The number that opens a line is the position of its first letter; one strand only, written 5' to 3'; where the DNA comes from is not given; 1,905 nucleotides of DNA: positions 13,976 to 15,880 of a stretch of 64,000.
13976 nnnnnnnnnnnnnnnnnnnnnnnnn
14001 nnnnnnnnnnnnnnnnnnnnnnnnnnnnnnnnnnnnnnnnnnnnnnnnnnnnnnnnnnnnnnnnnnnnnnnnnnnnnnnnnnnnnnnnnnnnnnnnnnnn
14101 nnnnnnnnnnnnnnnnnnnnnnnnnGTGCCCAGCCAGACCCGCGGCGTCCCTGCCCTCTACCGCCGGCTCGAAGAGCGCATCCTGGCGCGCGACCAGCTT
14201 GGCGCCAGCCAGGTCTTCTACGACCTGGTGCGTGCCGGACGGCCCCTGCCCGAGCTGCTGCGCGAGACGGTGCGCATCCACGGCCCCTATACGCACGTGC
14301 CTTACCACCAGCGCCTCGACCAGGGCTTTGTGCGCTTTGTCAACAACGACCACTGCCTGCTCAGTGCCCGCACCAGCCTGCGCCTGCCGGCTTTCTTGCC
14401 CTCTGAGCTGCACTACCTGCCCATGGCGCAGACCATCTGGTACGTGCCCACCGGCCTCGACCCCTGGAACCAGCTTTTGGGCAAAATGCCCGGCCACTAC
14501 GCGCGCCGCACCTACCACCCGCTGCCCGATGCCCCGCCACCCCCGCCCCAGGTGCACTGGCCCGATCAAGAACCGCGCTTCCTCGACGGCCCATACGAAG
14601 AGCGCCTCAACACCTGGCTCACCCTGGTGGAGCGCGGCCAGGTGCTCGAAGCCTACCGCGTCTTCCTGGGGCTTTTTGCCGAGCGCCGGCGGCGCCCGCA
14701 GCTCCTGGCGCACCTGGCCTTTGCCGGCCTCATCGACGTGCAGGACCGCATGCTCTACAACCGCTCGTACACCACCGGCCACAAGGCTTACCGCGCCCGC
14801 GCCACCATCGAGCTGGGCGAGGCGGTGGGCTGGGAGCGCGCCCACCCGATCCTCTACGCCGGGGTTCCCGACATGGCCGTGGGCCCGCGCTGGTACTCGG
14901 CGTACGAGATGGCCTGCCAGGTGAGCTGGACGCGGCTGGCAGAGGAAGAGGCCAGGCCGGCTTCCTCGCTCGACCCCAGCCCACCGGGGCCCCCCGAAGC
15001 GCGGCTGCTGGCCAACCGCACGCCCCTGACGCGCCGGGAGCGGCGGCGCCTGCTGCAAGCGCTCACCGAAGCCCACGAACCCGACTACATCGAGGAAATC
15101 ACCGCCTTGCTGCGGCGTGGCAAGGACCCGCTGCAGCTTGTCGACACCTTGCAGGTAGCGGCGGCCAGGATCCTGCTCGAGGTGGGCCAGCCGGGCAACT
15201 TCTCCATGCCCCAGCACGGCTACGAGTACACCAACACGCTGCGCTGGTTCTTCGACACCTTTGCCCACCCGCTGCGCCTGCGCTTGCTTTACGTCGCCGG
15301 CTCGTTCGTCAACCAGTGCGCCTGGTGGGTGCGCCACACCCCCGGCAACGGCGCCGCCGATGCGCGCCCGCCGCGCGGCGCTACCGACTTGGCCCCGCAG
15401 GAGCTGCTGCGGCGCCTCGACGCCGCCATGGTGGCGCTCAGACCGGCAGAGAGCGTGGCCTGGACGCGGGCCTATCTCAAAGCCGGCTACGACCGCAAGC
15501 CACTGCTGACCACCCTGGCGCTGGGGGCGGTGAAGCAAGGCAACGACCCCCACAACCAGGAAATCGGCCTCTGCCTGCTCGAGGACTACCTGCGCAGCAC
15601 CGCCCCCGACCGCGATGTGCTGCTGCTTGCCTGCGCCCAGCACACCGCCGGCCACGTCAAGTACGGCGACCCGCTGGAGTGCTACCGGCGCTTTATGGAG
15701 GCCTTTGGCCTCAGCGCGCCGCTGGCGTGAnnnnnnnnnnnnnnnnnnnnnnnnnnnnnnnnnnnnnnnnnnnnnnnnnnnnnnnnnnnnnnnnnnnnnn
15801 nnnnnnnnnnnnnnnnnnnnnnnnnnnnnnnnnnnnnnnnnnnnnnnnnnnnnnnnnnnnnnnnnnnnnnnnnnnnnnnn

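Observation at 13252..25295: Candidate catabolic island for an unknown amide/amine compound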

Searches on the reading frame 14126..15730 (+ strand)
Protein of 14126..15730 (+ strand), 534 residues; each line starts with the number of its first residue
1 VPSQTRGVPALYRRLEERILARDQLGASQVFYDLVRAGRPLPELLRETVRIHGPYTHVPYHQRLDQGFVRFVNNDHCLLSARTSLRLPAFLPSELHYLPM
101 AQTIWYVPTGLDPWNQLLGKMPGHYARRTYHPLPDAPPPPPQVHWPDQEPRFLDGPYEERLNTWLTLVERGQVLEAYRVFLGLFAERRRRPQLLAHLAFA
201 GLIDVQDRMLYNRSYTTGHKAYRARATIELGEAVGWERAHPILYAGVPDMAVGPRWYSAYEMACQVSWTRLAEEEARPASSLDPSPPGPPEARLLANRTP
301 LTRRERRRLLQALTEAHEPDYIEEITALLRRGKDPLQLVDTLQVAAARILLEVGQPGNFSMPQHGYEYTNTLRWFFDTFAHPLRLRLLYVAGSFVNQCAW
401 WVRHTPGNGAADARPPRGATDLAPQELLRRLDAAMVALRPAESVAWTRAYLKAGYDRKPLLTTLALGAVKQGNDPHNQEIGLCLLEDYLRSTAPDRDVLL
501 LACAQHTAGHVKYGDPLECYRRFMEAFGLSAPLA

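Call 37: search_protein_families(library=pfam, proteins=[window:14126-15730:+], max_evalue=10)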
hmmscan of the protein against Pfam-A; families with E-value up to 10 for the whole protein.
window:14126-15730:+ (534 aa): 1 family
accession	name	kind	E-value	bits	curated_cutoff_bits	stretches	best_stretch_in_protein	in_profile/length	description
PF16101.10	PRIMA1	-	8.4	6.6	38.6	0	128-142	60-74/158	Proline-rich membrane anchor 1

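Call 50: find_homologous_proteins(query=window:14126-15730:+, max_evalue=0.00001)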
Query window:14126-15730:+ (534 aa): 2071 proteins with E <= 0.00001 among 8000 candidates; the best 120 are listed.
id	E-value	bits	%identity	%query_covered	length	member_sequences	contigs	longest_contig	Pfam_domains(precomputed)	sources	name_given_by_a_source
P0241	0.0e+0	1237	100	100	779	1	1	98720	PF00753.34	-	-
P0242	3.2e-279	945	75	99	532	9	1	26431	-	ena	-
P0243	1.5e-273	926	74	99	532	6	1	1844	-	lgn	-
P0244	4.6e-270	915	75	99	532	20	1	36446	-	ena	-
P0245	5.6e-269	911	74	99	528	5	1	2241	-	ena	-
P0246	9.4e-268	907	76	97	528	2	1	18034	-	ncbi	-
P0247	9.8e-268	907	74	96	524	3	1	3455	-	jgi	-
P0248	1.2e-267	907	75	99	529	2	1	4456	-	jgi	jgi:hypothetical protein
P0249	2.0e-267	906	75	99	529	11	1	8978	-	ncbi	-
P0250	1.5e-266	903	74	98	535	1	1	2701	-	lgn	-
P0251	7.0e-266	901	74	97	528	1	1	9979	-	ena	-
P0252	1.0e-264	897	73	98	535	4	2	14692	-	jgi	jgi:hypothetical protein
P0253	1.5e-264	897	72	99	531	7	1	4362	-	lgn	-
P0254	3.9e-264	895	71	98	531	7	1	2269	-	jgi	-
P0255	4.2e-264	895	73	99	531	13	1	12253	-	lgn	-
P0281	1.1e-255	867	71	98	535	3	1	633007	-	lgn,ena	-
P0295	6.8e-254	862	71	97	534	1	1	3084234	-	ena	-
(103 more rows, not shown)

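Call 51: find_encoding_contigs(protein=P0244, flank=8000, max_places=2)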
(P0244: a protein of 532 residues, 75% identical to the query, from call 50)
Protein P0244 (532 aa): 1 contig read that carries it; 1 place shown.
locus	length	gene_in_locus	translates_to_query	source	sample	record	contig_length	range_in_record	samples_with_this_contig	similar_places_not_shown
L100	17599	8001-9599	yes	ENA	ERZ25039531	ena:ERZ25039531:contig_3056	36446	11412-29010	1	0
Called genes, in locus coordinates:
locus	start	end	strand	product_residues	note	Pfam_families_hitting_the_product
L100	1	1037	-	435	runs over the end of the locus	PF23381:Beta-prop_IFT122_1st, PF24782:WD40_MABP1-WDR62_2nd (weak), PF25174:Beta-prop_THOC3, PF25175:Beta-prop_WDR5, PF24807:WD40_CDC20-Fz, PF25174:Beta-prop_THOC3, PF25173:Beta-prop_WDR3_1st, PF23381:Beta-prop_IFT122_1st, +18 more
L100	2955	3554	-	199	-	-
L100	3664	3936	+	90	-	-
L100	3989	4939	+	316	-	PF00296:Bac_luciferase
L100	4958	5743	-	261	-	PF01061:ABC2_membrane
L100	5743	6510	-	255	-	PF00005:ABC_tran, PF13304:AAA_21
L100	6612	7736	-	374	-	PF04909:Amidohydro_2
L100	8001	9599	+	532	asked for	-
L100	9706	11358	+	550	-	PF00496:SBP_bac_5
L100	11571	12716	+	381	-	PF00528:BPD_transp_1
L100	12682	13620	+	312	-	PF12911:OppC_N (weak), PF00528:BPD_transp_1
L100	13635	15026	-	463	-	PF00120:Gln-synt_C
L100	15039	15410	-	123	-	PF07883:Cupin_2 (faint)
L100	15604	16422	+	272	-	PF04909:Amidohydro_2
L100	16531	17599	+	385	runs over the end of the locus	PF00296:Bac_luciferase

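Call 52: find_encoding_contigs(protein=P0281, flank=8000, max_places=2)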
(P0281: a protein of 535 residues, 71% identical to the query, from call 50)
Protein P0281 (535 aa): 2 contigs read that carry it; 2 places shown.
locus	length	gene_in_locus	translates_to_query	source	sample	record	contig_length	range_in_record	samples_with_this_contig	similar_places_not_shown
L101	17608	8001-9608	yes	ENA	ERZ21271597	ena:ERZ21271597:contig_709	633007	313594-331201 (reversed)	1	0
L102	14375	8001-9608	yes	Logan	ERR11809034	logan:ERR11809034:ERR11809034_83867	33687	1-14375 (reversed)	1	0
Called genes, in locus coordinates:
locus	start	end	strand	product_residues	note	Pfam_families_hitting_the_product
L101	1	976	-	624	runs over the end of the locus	PF16697:Yop-YscD_cpl, PF00498:FHA, PF01590:GAF, PF13185:GAF_2, PF13492:GAF_3 (weak), PF00512:HisKA, PF02518:HATPase_c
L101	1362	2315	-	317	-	PF04199:Cyclase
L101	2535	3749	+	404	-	PF13439:Glyco_transf_4, PF13579:Glyco_trans_4_4, PF20706:GT4-conflict, PF00534:Glycos_transf_1, PF13692:Glyco_trans_1_4, PF13524:Glyco_trans_1_2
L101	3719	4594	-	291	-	PF00753:Lactamase_B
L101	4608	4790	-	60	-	-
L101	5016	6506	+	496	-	PF00890:FAD_binding_2, PF01266:DAO, PF03486:HI0933_like (faint), PF12831:FAD_oxidored (weak)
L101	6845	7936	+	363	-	PF00296:Bac_luciferase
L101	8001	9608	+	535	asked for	-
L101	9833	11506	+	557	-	PF07969:Amidohydro_3, PF01979:Amidohydro_1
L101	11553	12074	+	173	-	PF13302:Acetyltransf_3, PF00583:Acetyltransf_1 (weak)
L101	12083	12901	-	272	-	PF01522:Polysacc_deac_1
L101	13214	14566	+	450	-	-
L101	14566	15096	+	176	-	PF07719:TPR_2 (faint), PF14559:TPR_19 (faint), PF13428:TPR_14 (faint)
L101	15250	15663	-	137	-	PF00072:Response_reg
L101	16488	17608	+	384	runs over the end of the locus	PF16697:Yop-YscD_cpl (weak), PF00498:FHA, PF00563:EAL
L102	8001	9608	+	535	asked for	-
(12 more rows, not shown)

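Call 53: find_encoding_contigs(protein=P0295, flank=8000, max_places=2)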
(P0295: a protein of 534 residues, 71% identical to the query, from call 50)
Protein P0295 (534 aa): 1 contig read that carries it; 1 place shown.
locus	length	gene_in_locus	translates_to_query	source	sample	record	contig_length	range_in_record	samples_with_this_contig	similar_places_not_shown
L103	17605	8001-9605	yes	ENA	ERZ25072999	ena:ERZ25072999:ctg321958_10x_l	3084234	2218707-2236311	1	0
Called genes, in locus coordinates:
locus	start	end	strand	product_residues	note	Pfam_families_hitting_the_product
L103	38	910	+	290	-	PF00296:Bac_luciferase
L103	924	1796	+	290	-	PF00296:Bac_luciferase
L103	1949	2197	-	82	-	PF18993:Rv0078B (weak)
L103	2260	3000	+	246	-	PF03737:RraA-like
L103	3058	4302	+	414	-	PF02515:CoA_transf_3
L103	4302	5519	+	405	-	PF02515:CoA_transf_3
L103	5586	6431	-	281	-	PF00296:Bac_luciferase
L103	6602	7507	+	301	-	PF02668:TauD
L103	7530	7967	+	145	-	PF00903:Glyoxalase, PF13669:Glyoxalase_4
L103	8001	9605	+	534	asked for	-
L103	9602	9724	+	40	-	-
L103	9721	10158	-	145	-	PF15970:HicB-like_2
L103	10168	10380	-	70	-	PF07927:HicA_toxin (weak)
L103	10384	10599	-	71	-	PF04229:GrpB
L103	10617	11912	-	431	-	-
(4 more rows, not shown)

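Call 94: predict_structure(alignment_id=A4)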
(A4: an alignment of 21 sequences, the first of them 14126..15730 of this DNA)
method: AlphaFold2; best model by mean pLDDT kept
length: 534 residues; sequences in the alignment: 21
mean_pLDDT: 86.3   pTM: 0.89
mean pLDDT of the five models: 86.3, 86.2, 85.9, 85.8, 85.4
residues with pLDDT >= 90: 311; 70-90: 161; 50-70: 40; < 50: 22
segments of 3 or more residues with pLDDT < 50: 1-4, 62-68, 207-214
pLDDT, mean of each block of 10 residues (from residue 1): 62 96 93 95 95 83 48 81 93 93 90 79 60 70 88 95 87 88 96 93 66 57 92 95 87 69 89 79 76 94 97 92 97 97 96 82 89 95 93 90 85 80 95 92 95 95 94 81 95 94 91 80 91 47
secondary structure, 60 per line:
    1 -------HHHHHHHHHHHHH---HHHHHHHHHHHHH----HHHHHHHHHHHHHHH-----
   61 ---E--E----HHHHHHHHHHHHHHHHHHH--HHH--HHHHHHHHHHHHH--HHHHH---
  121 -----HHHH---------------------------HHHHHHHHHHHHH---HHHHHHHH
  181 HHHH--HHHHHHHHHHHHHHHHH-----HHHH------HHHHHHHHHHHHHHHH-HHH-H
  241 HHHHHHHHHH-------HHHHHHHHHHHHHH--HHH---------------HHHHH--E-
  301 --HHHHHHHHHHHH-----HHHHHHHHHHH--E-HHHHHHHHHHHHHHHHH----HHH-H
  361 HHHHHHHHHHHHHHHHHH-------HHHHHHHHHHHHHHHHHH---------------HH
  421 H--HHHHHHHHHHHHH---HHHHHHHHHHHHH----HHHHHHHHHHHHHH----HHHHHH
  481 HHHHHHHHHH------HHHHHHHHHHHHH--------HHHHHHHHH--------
elements in order: H8-20 H24-36 H41-55 H72-90 H98-110 H113-117 H126-129 H157-169 H173-184 H187-203 H209-212 H219-234 H240-250 H258-271 H292-296 H303-314 H320-330 H335-351 H360-378 H386-403 H424-436 H440-452 H457-470 H475-490 H497-509 H518-526

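Call 96: fold_search(model_id=the predicted structure, library=pdb)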
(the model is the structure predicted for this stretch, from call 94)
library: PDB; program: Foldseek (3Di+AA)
matches with E <= 10: 289; with E <= 0.001: 0
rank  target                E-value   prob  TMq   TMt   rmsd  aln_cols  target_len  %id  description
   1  6s4m                  1.8e-01  0.12  0.13  0.15  23.2       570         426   15  Crystal structure of the human organic anion transporter MFSD10 (TETRAN) (released 2020-05-13)
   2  6uwf                  2.8e-01  0.07  0.10  0.12  27.2       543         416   11  GltPh in complex with L-aspartate and sodium ions in outward-facing state (released 2020-06-03)
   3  8pnt_A                3.5e-01  0.07  0.11  0.09  24.6       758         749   11  Structure of the human nuclear cap-binding complex bound to PHAX and m7G-capped RNA (released 2024-01-17)
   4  7ahk                  3.6e-01  0.07  0.10  0.12  26.7       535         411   11  Crystal structure of the outward-facing state of the substrate-free Na+-only bound glutamate transporter homolog GltPh (released 2020-11-18)
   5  2nwl_C                4.3e-01  0.07  0.10  0.13  26.8       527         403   12  Crystal structure of GltPh in complex with L-Asp (released 2007-02-27)
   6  6x01_A                4.6e-01  0.07  0.11  0.13  26.9       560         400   12  Crystal structure of the GltPh V216C-A391C mutant cross-linked in outward-facing state (released 2021-02-17)
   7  2fec_A                5.0e-01  0.07  0.11  0.12  21.8       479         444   12  Structure of the E203Q mutant of the Cl-/H+ exchanger CLC-ec1 from E.Coli (released 2006-01-03)
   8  2nwl_A                5.0e-01  0.06  0.10  0.13  26.4       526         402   12  Crystal structure of GltPh in complex with L-Asp (released 2007-02-27)
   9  3ctd_A                5.9e-01  1.00  0.18  0.59   4.5       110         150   16  Crystal structure of a putative AAA family ATPase from Prochlorococcus marinus subsp. pastoris (released 2008-04-29)
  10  5tqb_B                6.7e-01  0.12  0.13  0.18  17.9       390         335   15  Crystal structure of assembly chaperone of ribosomal protein L4 (Acl4) in complex with ribosomal protein L4 (RpL4) (released 2017-02-15)
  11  2nwx_A                6.7e-01  0.04  0.09  0.11  27.4       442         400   10  Crystal structure of GltPh in complex with L-aspartate and sodium ions (released 2007-02-27)
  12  3pvs_A                6.9e-01  0.77  0.18  0.23  15.8       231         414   13  Structure and biochemical activities of Escherichia coli MgsA (released 2011-02-02)
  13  1ott_B                7.2e-01  0.06  0.11  0.12  22.3       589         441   10  Structure of the Escherichia coli ClC Chloride channel E148A mutant and Fab Complex (released 2003-04-15)
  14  8r6s_F                7.2e-01  0.04  0.10  0.09  33.8       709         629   15  Plastid-encoded RNA polymerase (Integrated model) (released 2024-03-13)
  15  6wzb_A                7.5e-01  0.06  0.10  0.12  26.0       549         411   10  Crystal structure of the GltPh V216C-G388C mutant cross-linked with divalent mercury (released 2021-02-17)
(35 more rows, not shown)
